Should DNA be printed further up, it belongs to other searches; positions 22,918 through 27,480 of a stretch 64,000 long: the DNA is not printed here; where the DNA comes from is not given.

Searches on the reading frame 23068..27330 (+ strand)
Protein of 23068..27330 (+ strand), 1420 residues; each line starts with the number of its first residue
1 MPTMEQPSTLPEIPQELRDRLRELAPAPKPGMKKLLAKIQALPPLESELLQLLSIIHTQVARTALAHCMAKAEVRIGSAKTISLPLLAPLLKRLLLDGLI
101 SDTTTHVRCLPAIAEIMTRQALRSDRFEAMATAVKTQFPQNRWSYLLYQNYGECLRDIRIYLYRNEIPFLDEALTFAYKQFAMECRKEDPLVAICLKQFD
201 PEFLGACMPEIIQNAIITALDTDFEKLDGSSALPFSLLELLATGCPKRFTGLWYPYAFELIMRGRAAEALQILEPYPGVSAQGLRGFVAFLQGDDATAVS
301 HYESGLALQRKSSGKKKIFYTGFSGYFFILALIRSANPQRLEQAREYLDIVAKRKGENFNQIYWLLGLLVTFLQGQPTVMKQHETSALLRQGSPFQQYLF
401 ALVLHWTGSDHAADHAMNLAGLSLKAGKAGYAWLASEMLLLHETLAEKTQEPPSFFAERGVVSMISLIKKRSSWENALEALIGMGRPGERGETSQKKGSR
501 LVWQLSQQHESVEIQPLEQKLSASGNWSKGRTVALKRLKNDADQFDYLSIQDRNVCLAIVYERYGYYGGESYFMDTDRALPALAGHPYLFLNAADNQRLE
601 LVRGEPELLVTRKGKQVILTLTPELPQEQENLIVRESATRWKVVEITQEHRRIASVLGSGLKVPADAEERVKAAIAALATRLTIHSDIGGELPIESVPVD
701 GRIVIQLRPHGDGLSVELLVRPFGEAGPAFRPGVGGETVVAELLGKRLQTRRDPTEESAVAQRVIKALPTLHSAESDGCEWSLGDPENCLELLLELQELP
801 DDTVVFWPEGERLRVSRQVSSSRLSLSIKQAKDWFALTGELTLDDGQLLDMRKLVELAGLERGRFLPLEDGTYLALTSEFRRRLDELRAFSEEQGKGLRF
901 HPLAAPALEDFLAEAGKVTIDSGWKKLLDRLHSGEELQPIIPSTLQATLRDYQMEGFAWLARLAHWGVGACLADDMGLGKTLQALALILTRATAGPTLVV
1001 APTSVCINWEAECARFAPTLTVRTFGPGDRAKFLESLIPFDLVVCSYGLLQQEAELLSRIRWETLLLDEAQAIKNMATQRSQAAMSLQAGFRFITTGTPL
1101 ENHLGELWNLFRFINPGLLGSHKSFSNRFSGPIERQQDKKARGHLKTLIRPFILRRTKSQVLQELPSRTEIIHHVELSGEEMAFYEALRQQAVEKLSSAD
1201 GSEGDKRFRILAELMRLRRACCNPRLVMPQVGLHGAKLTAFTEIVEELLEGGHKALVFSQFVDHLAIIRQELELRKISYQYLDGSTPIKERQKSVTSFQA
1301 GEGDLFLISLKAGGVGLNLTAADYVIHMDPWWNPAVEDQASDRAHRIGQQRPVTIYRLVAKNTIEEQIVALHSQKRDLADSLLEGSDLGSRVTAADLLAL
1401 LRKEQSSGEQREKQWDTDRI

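Call 51: search_protein_families(library=pfam, proteins=[window:23068-27330:+], max_evalue=0.001)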
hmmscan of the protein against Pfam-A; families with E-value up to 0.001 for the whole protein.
window:23068-27330:+ (1420 aa): 2 families
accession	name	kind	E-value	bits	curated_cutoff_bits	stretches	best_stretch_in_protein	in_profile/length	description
PF00176.29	SNF2-rel_dom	-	2e-65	221.2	24.9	1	952-1226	1-290/290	SNF2-related domain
PF00271.37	Helicase_C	-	1.5e-25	90.1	23.5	1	1243-1348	4-110/110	Helicase conserved C-terminal domain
